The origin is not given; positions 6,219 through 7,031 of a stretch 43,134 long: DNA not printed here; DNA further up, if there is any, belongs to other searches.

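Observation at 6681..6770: Stand-alone small ORF carrying a look-alike of the gp23 Gol peptide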

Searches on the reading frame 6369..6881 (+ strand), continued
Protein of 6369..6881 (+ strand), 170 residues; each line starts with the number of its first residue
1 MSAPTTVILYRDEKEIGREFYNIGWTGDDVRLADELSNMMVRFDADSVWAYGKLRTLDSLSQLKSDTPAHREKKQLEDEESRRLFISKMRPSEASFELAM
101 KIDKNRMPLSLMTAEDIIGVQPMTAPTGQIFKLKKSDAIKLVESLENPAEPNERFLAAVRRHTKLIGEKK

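Call 47: predict_structure(alignment_id=A2)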
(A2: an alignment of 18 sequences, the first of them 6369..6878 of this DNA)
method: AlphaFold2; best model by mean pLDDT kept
length: 170 residues; sequences in the alignment: 18
mean_pLDDT: 74.4   pTM: 0.42
mean pLDDT of the five models: 74.4, 72.3, 70.1, 70.0, 68.2
residues with pLDDT >= 90: 47; 70-90: 56; 50-70: 53; < 50: 14
segments of 3 or more residues with pLDDT < 50: 120-122, 126-131, 168-170
pLDDT, mean of each block of 10 residues (from residue 1): 85 97 79 94 97 94 80 81 80 65 54 53 49 69 68 66 54
secondary structure, 60 per line:
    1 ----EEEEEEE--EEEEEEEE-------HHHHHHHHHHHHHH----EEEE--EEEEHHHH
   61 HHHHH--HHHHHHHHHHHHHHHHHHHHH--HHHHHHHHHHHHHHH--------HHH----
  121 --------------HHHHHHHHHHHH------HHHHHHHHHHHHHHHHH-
elements in order: E5-11 E14-21 H29-42 E47-50 E53-56 H57-65 H68-88 H91-105 H135-146 H153-169

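Call 49: find_encoding_contigs(protein=P0015, flank=6000, max_places=1)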
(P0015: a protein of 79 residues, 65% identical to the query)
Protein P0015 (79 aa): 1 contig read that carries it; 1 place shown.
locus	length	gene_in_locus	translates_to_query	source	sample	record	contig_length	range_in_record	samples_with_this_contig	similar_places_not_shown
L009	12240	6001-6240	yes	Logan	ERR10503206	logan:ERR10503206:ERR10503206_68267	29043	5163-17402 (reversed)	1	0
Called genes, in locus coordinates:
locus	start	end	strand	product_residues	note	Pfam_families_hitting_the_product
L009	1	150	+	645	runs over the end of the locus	PF21995:RNR-II_ins_dom, PF02867:Ribonuc_red_lgC (faint)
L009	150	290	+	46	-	-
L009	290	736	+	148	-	PF19835:SegE_GIY-YIG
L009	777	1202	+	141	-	PF00383:dCMP_cyt_deam_1, PF14437:MafB19-deam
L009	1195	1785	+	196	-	PF01510:Amidase_2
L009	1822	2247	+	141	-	-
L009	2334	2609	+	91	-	PF10902:WYL_2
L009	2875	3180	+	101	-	PF24835:DUF7717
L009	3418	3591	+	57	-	-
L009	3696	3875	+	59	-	-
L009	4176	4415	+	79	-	-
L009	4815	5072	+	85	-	-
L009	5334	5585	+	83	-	-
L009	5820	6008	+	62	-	-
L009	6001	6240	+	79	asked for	-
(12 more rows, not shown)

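Call 51: find_encoding_contigs(protein=P0009, flank=6000, max_places=3)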
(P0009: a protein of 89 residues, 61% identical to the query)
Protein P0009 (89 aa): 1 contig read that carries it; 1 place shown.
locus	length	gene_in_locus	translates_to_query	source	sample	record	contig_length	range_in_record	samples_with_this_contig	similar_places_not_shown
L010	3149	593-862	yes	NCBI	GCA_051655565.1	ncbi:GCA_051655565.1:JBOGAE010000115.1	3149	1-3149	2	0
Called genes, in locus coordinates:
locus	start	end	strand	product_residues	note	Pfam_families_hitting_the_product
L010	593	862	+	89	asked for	PF08681:TacA1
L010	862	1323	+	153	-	-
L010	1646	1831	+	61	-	-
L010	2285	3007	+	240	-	-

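Call 52: fold_search(model_id=the predicted structure, library=pdb)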
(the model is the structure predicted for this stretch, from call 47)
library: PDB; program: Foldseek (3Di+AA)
matches with E <= 10: 161; with E <= 0.001: 0
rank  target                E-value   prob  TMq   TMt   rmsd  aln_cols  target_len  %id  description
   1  2jvf_MODEL_1_A        4.0e-01  0.35  0.17  0.28   4.0        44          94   30  Solution structure of M7, a computationally-designed artificial protein (released 2008-08-12)
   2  2qlc_A                6.6e-01  0.35  0.20  0.25   6.8        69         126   17  The crystal structure of DNA repair protein RadC from Chlorobium tepidum TLS (released 2007-09-04)
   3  2qlc_E                7.1e-01  0.72  0.22  0.29   2.6        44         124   18  The crystal structure of DNA repair protein RadC from Chlorobium tepidum TLS (released 2007-09-04)
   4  2qlc_C                7.5e-01  0.66  0.21  0.27   2.7        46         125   20  The crystal structure of DNA repair protein RadC from Chlorobium tepidum TLS (released 2007-09-04)
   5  2qlc_B                9.7e-01  0.35  0.22  0.29   6.8        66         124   17  The crystal structure of DNA repair protein RadC from Chlorobium tepidum TLS (released 2007-09-04)
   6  6cgr_9                1.4e+00  0.05  0.12  0.09  20.0       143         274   12  CryoEM structure of herpes simplex virus 1 capsid with associated tegument protein complexes. (released 2018-03-14)
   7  5vxc                  1.5e+00  0.33  0.20  0.12   2.6        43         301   14  Crystal Structure Analysis of human CLYBL in complex with free CoASH (released 2017-11-01)
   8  5kcr_1J               1.5e+00  0.11  0.17  0.21   5.1        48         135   19  Cryo-EM structure of the Escherichia coli 70S ribosome in complex with antibiotic Avilamycin C, mRNA and P-site tRNA  (released 2016-08-17)
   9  2qlc_D                1.7e+00  0.51  0.22  0.29   2.7        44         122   18  The crystal structure of DNA repair protein RadC from Chlorobium tepidum TLS (released 2007-09-04)
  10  1qys                  1.9e+00  0.20  0.19  0.30   3.8        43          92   16  Crystal structure of Top7: A computationally designed protein with a novel fold (released 2003-11-25)
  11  8cx0_D                1.9e+00  0.06  0.16  0.27  10.9        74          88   12  Cryo-EM structure of human APOBEC3G/HIV-1 Vif/CBFbeta/ELOB/ELOC monomeric complex (released 2023-02-15)
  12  4v6n_AJ               2.0e+00  0.11  0.19  0.19   9.1        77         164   14  Structural characterization of mRNA-tRNA translocation intermediates (50S ribosome of class2 of the six classes) (released 2014-07-09)
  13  9a2j_MODEL_1_A        2.0e+00  0.09  0.17  0.17   8.3        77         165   14  Model of E. coli RplJ by in-cell photo-crosslinking MS and deep learning (released 2023-02-24)
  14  2j92_B                2.1e+00  0.30  0.19  0.17   3.7        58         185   14  3C PROTEASE FROM TYPE A10(61) FOOT-AND-MOUTH DISEASE VIRUS - Crystal packing mutant (K51Q) (released 2006-12-21)
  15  4l9z_A                2.2e+00  0.23  0.18  0.10   2.1        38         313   21  Crystal Structure of Rhodobacter sphaeroides malyl-CoA lyase in complex with magnesium, oxalate, and CoA (released 2013-12-04)
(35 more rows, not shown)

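Call 53: search_protein_families(library=pfam, proteins=[L010:862-1323:+, L010:2285-3007:+, L010:1646-1831:+, L006:8470-8985:+, L004:6590-6868:+, L005:6426-6776:+], max_evalue=1)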
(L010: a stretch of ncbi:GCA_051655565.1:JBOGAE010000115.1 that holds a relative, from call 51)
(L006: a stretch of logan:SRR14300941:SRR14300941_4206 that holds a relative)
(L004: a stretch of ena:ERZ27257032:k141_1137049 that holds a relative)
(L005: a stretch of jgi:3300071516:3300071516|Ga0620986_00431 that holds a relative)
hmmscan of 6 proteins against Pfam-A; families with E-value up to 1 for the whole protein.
L010:862-1323:+ (153 aa): 0 families

L010:2285-3007:+ (240 aa): 2 families
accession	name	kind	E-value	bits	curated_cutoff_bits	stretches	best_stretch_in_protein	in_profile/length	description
PF19835.5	SegE_GIY-YIG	-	0.00069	20.3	25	1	55-96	75-122/123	Putative endonuclease segE, GIY-YIG domain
PF18662.7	HTH_56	-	0.096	13.2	26.2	1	115-164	29-77/111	Cch helix turn helix domain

L010:1646-1831:+ (61 aa): 0 families

L006:8470-8985:+ (171 aa): 0 families

L004:6590-6868:+ (92 aa): 1 family
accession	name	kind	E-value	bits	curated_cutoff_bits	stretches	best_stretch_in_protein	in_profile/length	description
PF04313.20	HSDR_N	-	0.058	13.7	25.1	1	24-80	8-60/198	Type I restriction enzyme R protein N terminus (HSDR_N)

L005:6426-6776:+ (116 aa): 2 families
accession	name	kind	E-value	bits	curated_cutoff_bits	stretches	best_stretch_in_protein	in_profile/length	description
PF07068.17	Gp23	-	1.1e-05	25.5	24.4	1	7-59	135-197/376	Major capsid protein Gp23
PF25541.1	TBCA_PH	-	0.01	16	27.8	1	6-47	71-111/139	PH domain-containing proteins, TBCA domain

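Call 64: search_protein_families(library=phrogs, proteins=[L005:6426-6776:+, P0029, P0030, P0033, P0034, P0009, P0015, P0018, P0037, P0032], max_evalue=0.01)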
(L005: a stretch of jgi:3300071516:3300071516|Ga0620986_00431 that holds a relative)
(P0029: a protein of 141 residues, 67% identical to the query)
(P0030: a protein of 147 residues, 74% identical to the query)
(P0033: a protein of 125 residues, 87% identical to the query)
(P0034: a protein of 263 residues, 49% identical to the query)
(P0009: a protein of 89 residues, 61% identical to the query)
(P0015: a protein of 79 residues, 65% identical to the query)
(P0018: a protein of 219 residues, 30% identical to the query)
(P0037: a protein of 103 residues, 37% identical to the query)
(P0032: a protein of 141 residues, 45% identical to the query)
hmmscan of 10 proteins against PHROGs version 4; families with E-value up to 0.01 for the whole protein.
L005:6426-6776:+ (116 aa): 1 family
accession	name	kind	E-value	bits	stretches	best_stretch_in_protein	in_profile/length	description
phrog_138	-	head and packaging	4.6e-05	23.6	1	7-53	186-242/444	major head protein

P0029 (141 aa): 2 families
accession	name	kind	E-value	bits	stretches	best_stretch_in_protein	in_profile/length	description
phrog_138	-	head and packaging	1.4e-13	51.7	1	21-68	57-104/444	major head protein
phrog_12830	-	head and packaging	1.4e-05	26.4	1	20-60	89-128/128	major head protein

P0030 (147 aa): 2 families
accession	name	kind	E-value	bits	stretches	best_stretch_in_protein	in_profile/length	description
phrog_138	-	head and packaging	7.9e-11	42.6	1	6-59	53-106/444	major head protein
phrog_12830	-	head and packaging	3e-05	25.3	1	10-48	90-127/128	major head protein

P0033 (125 aa): 3 families
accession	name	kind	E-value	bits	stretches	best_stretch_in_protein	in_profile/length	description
phrog_138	-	head and packaging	3.5e-11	43.8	1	2-59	25-89/444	major head protein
phrog_12830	-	head and packaging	2.2e-06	29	1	31-59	93-121/128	major head protein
phrog_20655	-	head and packaging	0.0079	15.8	1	3-61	66-124/534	major head protein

P0034 (263 aa): 2 families
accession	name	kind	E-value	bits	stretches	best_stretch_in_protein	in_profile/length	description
phrog_138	-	head and packaging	6.9e-10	39.5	1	223-256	68-101/444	major head protein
phrog_12830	-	head and packaging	9.3e-05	23.7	1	221-250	98-127/128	major head protein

P0009 (89 aa): 0 families

P0015 (79 aa): 1 family
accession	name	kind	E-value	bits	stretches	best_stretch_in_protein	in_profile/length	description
phrog_138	-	head and packaging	3.2e-05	24.1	1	35-64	74-103/444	major head protein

P0018 (219 aa): 2 families
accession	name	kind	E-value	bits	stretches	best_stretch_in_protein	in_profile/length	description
phrog_12830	-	head and packaging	3.2e-09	38.2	1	110-141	89-120/128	major head protein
phrog_138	-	head and packaging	3.6e-09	37.1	1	110-161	57-108/444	major head protein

P0037 (103 aa): 2 families
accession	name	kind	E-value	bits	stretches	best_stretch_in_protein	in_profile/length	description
phrog_138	-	head and packaging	8.7e-10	39.2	1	25-68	65-107/444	major head protein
phrog_12830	-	head and packaging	0.0039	18.5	1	23-54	95-126/128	major head protein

P0032 (141 aa): 2 families
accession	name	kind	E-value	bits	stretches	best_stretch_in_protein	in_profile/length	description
phrog_138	-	head and packaging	1.9e-11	44.7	1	2-50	58-106/444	major head protein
phrog_12830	-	head and packaging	7e-05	24.1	1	8-39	96-127/128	major head protein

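Call 68: search_protein_families(library=padloc, proteins=[window:6369-6878:+, P0009, P0029, P0034], max_evalue=0.1)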
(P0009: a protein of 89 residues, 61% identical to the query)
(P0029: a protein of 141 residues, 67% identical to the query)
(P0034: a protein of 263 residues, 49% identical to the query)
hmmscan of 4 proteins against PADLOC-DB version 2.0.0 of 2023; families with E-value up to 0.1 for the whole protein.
window:6369-6878:+ (170 aa): 0 families

P0009 (89 aa): 0 families

P0029 (141 aa): 0 families

P0034 (263 aa): 0 families

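Call 89: search_protein_families(library=ncbifam, proteins=[window:6369-6878:+, P0009], max_evalue=0.1)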
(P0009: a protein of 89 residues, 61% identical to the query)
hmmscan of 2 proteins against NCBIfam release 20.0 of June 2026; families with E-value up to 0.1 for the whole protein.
window:6369-6878:+ (170 aa): 0 families

P0009 (89 aa): 0 families

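Call 93: fold_search(model_id=the predicted structure, library=viral)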
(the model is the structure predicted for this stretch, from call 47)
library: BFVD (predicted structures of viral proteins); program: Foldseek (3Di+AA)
matches with E <= 10: 401; with E <= 0.001: 3
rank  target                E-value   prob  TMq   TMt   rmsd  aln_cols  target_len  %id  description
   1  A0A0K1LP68            5.9e-06  1.00  0.31  0.39  19.6       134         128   27  Major capsid protein [Citrobacter phage Merlin]
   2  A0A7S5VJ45            8.8e-05  1.00  0.37  0.25  25.5       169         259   24  (no name in the UniProt tables at hand)
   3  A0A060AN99            5.0e-04  1.00  0.34  0.58   5.8        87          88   23  (no name in the UniProt tables at hand)
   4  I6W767                2.3e-03  1.00  0.29  0.51   4.9        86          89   21  Uncharacterized protein [Vibrio phage phi-pp2]
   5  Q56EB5                6.5e-02  0.99  0.30  0.49   3.5        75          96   21  Uncharacterized protein PHG31ORF251c [Aeromonas phage 31]
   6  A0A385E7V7            1.1e-01  0.90  0.20  0.27   4.7        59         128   19  Uncharacterized protein [Bacillus phage Hobo]
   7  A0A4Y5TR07            1.2e-01  0.99  0.32  0.51   2.8        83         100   18  Uncharacterized protein [Klebsiella phage Marfa]
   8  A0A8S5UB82            1.8e-01  0.57  0.20  0.25   5.0        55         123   20  Uncharacterized protein [Siphoviridae sp. ctcK97]
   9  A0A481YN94            2.1e-01  0.35  0.20  0.30   9.9        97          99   11  Uncharacterized protein [Pithovirus LCDPAC02]
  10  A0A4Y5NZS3            2.5e-01  0.38  0.22  0.31   8.2        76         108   12  Uncharacterized protein [Microbacterium phage Piperis]
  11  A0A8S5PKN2            2.5e-01  0.35  0.20  0.29   6.6        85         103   15  Uncharacterized protein [Myoviridae sp. ctsK93]
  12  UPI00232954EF         2.9e-01  0.28  0.19  0.36   5.0        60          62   18  (no name look-up for this kind of identifier)
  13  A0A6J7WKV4            2.9e-01  0.25  0.14  0.22   4.5        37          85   14  Uncharacterized protein [uncultured Caudovirales phage]
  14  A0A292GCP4            3.1e-01  0.72  0.25  0.52   3.4        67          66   19  (no name in the UniProt tables at hand)
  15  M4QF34                3.1e-01  0.57  0.22  0.46   4.0        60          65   17  Uncharacterized protein [Synechococcus phage S-CAM1]
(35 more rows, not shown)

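Call 99: get_annotated_region(hit=H10, flank=3500)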
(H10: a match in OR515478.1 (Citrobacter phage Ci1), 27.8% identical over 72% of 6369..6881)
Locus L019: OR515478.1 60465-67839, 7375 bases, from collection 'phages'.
description: Citrobacter phage Ci1, complete genome.
organism: Citrobacter phage Ci1 (NCBI taxid 3074391)
taxonomy: Viruses; Duplodnaviria; Heunggongvirae; Uroviricota; Caudoviricetes; Straboviridae
host: Citrobacter sp. JL 976; source: -; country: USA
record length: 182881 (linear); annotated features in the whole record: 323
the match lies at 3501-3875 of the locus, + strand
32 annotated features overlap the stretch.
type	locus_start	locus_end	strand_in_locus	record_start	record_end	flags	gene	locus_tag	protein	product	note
CDS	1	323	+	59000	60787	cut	-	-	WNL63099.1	hypothetical protein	-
CDS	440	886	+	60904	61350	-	-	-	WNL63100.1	tail completion protein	-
CDS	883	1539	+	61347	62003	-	-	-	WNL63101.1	hypothetical protein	-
CDS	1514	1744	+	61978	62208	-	-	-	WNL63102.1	hypothetical protein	-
CDS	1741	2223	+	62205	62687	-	-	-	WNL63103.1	hypothetical protein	T4-like phage protein, T4 GC1584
CDS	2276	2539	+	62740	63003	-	-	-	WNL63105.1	putative C4-type zinc finger protein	-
tRNA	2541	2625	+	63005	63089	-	-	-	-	tRNA-Leu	-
tRNA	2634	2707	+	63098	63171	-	-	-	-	tRNA-Leu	-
CDS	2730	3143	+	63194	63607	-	-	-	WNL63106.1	hypothetical protein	-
tRNA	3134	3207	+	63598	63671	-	-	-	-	tRNA-Met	-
CDS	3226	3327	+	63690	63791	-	-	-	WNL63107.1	hypothetical protein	-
CDS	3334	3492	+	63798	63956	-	-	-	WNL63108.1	hypothetical protein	-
CDS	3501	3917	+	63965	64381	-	-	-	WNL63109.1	hypothetical protein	-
CDS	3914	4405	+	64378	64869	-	-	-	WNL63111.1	hypothetical protein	-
tRNA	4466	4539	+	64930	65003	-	-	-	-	tRNA-Lys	-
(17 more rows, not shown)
